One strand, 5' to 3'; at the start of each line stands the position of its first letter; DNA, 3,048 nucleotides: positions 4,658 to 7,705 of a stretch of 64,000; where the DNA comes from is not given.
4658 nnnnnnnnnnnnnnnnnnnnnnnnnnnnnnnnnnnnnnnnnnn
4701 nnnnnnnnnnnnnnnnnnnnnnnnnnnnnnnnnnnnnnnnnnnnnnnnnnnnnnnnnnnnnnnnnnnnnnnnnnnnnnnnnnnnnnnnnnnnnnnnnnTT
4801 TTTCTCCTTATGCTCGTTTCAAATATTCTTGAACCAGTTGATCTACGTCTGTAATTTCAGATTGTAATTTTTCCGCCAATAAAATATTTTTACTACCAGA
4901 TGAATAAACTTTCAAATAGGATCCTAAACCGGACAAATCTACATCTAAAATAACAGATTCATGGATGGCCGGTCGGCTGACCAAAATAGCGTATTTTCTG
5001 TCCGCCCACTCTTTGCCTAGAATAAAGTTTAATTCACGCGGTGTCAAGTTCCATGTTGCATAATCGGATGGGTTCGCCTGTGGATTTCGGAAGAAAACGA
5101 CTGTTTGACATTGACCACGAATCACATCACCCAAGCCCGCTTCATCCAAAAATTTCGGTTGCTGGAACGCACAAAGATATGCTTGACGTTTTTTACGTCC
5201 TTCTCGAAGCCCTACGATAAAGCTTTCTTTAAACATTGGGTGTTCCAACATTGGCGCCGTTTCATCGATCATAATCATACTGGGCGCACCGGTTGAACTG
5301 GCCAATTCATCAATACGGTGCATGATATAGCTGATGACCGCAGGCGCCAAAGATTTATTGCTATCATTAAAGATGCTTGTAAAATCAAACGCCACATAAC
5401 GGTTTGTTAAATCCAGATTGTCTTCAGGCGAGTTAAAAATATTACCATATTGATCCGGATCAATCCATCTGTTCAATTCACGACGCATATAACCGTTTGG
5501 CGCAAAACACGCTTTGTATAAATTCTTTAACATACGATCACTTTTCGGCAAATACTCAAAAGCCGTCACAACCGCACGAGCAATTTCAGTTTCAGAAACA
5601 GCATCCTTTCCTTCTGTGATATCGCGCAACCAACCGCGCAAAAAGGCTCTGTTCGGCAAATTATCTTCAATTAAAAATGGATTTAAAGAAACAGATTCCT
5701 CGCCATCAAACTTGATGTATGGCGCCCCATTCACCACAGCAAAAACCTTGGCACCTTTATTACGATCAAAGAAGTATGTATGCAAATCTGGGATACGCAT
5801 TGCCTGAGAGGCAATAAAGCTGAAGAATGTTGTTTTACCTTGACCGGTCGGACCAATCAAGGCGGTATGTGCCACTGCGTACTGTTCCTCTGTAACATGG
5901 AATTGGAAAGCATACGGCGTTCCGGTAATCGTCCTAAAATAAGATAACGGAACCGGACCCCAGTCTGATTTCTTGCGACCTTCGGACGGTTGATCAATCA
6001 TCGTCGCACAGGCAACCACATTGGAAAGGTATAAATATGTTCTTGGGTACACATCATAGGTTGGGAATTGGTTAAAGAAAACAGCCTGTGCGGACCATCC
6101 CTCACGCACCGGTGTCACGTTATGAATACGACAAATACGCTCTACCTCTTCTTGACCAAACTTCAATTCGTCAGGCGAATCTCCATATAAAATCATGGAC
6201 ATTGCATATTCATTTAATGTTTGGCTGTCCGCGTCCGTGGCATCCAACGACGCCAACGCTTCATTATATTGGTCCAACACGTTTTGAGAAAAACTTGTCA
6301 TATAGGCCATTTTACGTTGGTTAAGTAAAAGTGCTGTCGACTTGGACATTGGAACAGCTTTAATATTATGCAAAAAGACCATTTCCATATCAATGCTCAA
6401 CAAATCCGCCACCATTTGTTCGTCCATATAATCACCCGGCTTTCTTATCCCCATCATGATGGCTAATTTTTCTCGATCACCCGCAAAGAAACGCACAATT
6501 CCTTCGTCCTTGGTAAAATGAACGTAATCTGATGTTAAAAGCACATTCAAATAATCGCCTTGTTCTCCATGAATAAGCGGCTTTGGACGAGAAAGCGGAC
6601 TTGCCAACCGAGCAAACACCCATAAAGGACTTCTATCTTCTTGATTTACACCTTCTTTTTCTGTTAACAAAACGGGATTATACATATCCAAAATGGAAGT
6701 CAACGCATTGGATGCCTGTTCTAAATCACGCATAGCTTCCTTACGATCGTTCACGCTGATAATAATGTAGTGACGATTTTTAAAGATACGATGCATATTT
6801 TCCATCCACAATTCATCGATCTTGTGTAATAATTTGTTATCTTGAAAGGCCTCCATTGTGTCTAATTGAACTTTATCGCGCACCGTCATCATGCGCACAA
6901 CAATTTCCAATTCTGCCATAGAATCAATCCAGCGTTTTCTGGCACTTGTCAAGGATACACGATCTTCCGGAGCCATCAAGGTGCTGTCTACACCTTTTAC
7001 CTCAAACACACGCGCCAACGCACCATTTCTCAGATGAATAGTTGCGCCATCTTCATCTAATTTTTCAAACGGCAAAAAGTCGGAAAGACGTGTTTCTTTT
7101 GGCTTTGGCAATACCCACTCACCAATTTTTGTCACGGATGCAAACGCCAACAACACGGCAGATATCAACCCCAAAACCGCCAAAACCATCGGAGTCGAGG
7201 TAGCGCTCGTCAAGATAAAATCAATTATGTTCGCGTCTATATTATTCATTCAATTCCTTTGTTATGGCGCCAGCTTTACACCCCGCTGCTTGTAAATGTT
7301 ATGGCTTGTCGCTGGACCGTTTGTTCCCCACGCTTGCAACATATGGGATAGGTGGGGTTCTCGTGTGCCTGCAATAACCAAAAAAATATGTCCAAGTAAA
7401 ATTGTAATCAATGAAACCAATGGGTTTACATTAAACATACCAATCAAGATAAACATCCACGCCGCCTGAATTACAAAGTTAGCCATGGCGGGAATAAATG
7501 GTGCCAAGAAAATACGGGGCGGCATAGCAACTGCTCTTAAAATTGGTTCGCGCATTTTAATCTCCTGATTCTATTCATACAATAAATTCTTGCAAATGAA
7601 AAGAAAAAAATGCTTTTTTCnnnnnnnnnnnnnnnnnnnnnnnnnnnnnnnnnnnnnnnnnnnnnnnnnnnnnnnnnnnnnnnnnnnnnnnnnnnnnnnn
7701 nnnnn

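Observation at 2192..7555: virB3-virB4 followed 9 nt later by an 868-aa cysteine-rich prepilin-like gene: a three-gene module mixing T4SS and type IV pilin parts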

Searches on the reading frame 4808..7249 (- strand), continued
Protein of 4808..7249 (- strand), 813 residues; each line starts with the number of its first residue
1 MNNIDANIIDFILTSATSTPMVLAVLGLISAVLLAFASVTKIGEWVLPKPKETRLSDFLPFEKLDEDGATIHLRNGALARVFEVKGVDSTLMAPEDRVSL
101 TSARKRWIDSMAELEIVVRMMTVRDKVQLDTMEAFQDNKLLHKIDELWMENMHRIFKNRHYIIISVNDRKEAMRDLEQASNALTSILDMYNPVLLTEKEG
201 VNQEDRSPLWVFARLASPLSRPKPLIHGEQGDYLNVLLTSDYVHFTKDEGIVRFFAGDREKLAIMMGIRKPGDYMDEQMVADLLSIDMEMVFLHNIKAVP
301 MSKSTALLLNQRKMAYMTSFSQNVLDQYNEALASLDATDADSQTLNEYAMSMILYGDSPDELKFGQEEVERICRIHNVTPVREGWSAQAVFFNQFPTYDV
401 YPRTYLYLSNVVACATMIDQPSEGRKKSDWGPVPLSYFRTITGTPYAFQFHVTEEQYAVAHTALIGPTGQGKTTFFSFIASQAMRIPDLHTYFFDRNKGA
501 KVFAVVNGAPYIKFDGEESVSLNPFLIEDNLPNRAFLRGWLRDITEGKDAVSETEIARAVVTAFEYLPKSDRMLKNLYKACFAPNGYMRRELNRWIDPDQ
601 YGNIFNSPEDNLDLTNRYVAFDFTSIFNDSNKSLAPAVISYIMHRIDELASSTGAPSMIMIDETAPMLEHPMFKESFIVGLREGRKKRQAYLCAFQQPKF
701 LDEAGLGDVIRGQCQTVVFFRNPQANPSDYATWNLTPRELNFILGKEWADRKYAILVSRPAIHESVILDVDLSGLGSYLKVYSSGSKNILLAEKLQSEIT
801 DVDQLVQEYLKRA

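Call 63: search_protein_families(library=pfam, proteins=[L063:12488-13195:+, L063:13214-14116:+, L063:14116-15471:+, L063:15468-16610:+, L063:16629-18899:+, L063:19000-19701:+, L063:20013-20735:+, L063:20771-22387:+, L065:12593-13255:+, L065:15520-17271:+], max_evalue=0.05)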
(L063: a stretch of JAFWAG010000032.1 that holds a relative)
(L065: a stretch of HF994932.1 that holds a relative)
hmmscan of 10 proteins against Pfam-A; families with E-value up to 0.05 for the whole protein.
L063:12488-13195:+ (235 aa): 0 families

L063:13214-14116:+ (300 aa): 0 families

L063:14116-15471:+ (451 aa): 0 families

L063:15468-16610:+ (380 aa): 0 families

L063:16629-18899:+ (756 aa): 0 families

L063:19000-19701:+ (233 aa): 1 family
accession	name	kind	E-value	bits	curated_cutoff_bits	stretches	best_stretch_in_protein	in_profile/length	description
PF04335.19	VirB8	-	2.5e-12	47.5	23.2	1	38-227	22-210/213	VirB8 protein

L063:20013-20735:+ (240 aa): 1 family
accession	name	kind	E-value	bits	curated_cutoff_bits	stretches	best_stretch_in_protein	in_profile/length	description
PF04335.19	VirB8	-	6e-22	79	23.2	1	44-236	17-211/213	VirB8 protein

L063:20771-22387:+ (538 aa): 3 families
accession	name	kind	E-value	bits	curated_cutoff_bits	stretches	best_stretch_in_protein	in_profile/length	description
PF03524.21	CagX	-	5.3e-16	59.5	34.2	1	81-331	5-195/198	Conjugal transfer protein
PF05036.18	SPOR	-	9.8e-05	23.1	21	1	492-536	34-76/76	SPOR domain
PF20098.4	DUF6488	-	0.045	14.1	27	0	465-505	53-93/110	Family of unknown function (DUF6488)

L065:12593-13255:+ (220 aa): 2 families
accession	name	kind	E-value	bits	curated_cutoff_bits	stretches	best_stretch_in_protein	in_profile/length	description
PF13874.11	Nup54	-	0.0052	17.2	30.5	1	21-66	18-63/140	Nucleoporin complex subunit 54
PF23067.1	MG280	-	0.011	15.8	27.4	1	35-80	73-117/259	Uncharacterised protein MG280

L065:15520-17271:+ (583 aa): 2 families
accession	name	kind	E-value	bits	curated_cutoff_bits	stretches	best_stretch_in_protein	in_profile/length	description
PF18136.6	DNApol_Exo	-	0.02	14.5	26.7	1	48-173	148-265/282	DNA mitochondrial polymerase exonuclease domain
PF11956.13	KCNQC3-Ank-G_bd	-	0.047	14.5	22.7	0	527-580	36-85/101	Ankyrin-G binding motif of KCNQ2-3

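Call 71: search_protein_families(library=pfam, proteins=[L005:5616-5996:+, L053:12484-14469:+], max_evalue=0.1)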
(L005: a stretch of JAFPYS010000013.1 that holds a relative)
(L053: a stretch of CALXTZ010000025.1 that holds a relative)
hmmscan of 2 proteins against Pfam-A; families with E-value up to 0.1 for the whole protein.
L005:5616-5996:+ (127 aa): 2 families
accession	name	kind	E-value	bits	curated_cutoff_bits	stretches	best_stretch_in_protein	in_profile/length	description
PF07963.17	N_methyl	-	0.0081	16.1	21.2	1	4-26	3-25/27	Prokaryotic N-terminal methylation motif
PF18957.6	RibLong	-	0.073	14.3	27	0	54-98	23-67/93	Long Rib domain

L053:12484-14469:+ (662 aa): 1 family
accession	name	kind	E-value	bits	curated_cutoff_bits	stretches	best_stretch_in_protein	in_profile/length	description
PF07963.17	N_methyl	-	0.0077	16.2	21.2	1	29-51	4-26/27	Prokaryotic N-terminal methylation motif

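Call 74: search_protein_families(library=pfam, proteins=[L079:21054-21728:+, L053:7789-8991:-, L053:9193-9546:+, L051:1071-2795:-, L082:5260-6114:+, L053:2816-3718:-, L053:6800-7687:-, L053:5146-6816:-], max_evalue=0.01)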
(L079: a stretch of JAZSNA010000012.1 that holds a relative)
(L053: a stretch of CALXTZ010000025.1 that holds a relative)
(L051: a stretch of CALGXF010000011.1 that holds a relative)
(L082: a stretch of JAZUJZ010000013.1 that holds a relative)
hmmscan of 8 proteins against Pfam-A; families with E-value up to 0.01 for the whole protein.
L079:21054-21728:+ (225 aa): 1 family
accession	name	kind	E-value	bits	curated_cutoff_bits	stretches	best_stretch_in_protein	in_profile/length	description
PF01478.23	Peptidase_A24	-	2.8e-15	57.1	26.5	1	89-195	3-104/104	Type IV leader peptidase family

L053:7789-8991:- (400 aa): 1 family
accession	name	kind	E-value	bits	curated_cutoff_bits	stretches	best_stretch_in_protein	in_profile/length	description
PF12325.13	TMF_TATA_bd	-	0.0079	16.7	29.1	1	166-202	70-106/115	TATA element modulatory factor 1 TATA binding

L053:9193-9546:+ (117 aa): 1 family
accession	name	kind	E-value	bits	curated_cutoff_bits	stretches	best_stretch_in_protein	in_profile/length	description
PF04956.18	TrbC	-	7.7e-08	32.9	27.9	1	3-96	8-97/98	TrbC/VIRB2 pilin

L051:1071-2795:- (574 aa): 3 families
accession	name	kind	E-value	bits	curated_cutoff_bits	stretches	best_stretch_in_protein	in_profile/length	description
PF00437.27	T2SSE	-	2.1e-67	227.8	24.9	1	147-563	2-370/370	Type II/IV secretion system protein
PF25199.1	nSTAND_NTPase5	-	0.002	18.4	34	1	308-342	43-77/145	Novel STAND NTPase 5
PF03266.21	NTPase_1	-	0.0065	16.8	23.9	0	309-339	2-31/168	NTPase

L082:5260-6114:+ (285 aa): 0 families

L053:2816-3718:- (300 aa): 1 family
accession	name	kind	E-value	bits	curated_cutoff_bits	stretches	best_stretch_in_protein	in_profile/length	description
PF18210.6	Knl1_RWD_C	-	0.0055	17.3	27.8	1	164-257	1-85/151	Knl1 RWD C-terminal domain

L053:6800-7687:- (295 aa): 1 family
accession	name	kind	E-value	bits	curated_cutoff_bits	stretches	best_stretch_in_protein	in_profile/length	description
PF10671.14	TcpQ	-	3.5e-17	62.7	27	1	211-287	2-78/80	Toxin co-regulated pilus biosynthesis protein Q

L053:5146-6816:- (556 aa): 2 families
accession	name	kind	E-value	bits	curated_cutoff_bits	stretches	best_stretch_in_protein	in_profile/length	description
PF00263.26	Secretin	-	2e-09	37.7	27.5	1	341-543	1-168/169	Bacterial type II and III secretion system protein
PF23248.1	KH_PARP14_2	-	0.0087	16.3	27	0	214-273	7-66/72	PARP14, second type I KH domain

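Call 82: search_solved_structures(query=window:4808-7249:-, max_evalue=0.00001)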
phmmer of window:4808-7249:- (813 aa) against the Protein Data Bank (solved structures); distinct sequences matched with E-value up to 0.00001: 3.
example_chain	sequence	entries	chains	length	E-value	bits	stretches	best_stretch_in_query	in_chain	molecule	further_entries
7o41_A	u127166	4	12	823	1.8e-34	122.3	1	171-755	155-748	TrwK protein | Type IV secretion system protein virB4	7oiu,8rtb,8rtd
7o43_A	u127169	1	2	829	1.8e-34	122.3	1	171-755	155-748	TrwK protein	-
7o42_A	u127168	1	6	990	3.1e-34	121.5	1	171-755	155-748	TrwK protein,Protein hcp1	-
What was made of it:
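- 4808..7249 (-): virB4 (813 aa), T4SS ATPase. TrwK/VirB4 of R388 E 1.8e-34 (call 82).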

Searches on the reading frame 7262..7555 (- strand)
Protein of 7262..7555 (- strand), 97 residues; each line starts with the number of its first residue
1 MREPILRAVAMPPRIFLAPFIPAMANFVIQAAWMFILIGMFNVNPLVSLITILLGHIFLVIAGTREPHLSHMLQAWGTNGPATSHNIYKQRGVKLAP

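Call 3: search_protein_families(library=pfam, proteins=[window:7262-7555:-], max_evalue=0.1)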
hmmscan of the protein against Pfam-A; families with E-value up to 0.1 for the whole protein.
window:7262-7555:- (97 aa): 2 families
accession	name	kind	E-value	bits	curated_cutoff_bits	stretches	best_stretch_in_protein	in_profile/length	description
PF14325.12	DUF4383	-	0.0085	16.8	27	1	33-68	37-70/125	Domain of unknown function (DUF4383)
PF16954.10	HRG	-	0.051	14.4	27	0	43-70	7-34/52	Haem-transporter, endosomal/lysosomal, haem-responsive gene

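Call 4: search_protein_families(library=ncbifam, proteins=[window:7262-7555:-], max_evalue=0.1)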
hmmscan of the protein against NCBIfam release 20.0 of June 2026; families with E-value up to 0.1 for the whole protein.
window:7262-7555:- (97 aa): 0 families

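Call 29: search_solved_structures(query=A2, max_evalue=10, show_alignments=3)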
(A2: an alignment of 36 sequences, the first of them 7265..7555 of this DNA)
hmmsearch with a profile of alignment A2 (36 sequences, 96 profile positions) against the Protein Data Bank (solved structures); distinct sequences matched with E-value up to 10: 0.
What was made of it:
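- On VirB3: There is no PDB sequence match (call 29).
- Tried and rejected: PDB profile search for VirB3: nothing (call 29).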

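Call 30: search_protein_families(library=pfam, alignment_id=A2, max_evalue=1)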
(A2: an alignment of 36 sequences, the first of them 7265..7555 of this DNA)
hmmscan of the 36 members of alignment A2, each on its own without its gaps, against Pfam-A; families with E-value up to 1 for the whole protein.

A. member 1, window:7265-7555:- (97 aa): 3 families
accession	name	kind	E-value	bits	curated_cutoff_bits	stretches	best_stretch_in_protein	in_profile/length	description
PF14325.12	DUF4383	-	0.0085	16.8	27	1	33-68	37-70/125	Domain of unknown function (DUF4383)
PF16954.10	HRG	-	0.051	14.4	27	0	43-70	7-34/52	Haem-transporter, endosomal/lysosomal, haem-responsive gene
PF13829.11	DUF4191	-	0.23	11.3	30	1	20-83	25-89/219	Domain of unknown function (DUF4191)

B. families by the number of members that match (of 36 scanned): 15 families
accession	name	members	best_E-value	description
PF05101.18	VirB3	19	3.7e-05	Type IV secretory pathway, VirB3-like protein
PF04191.18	PEMT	2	0.051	Phospholipid methyltransferase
PF14325.12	DUF4383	1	0.0085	Domain of unknown function (DUF4383)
PF14333.11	DUF4389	1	0.01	Domain of unknown function (DUF4389)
PF02077.20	SURF4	1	0.023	SURF4 family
PF19554.4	DUF6077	1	0.041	Family of unknown function (DUF6077)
PF16954.10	HRG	1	0.051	Haem-transporter, endosomal/lysosomal, haem-responsive gene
PF08016.18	PKD_channel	1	0.053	Polycystin cation channel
PF20967.2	MASE7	1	0.061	MASE7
PF06109.18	HlyE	1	0.12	Haemolysin E (HlyE)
PF15701.10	DUF4668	1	0.14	Domain of unknown function (DUF4668)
PF12650.12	DUF3784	1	0.18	Domain of unknown function (DUF3784)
PF13829.11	DUF4191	1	0.23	Domain of unknown function (DUF4191)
PF06170.17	DUF983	1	0.89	Protein of unknown function (DUF983)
PF11151.13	DUF2929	1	0.98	Protein of unknown function (DUF2929)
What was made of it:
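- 7262..7555 (-): virB3 (97 aa, two hydrophobic segments). 19 of 36 orthologues hit PF05101 VirB3, best E 3.7e-5 (call 30).
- On VirB3: 19 of 36 orthologues hit PF05101, best E 3.7e-5 (call 30).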
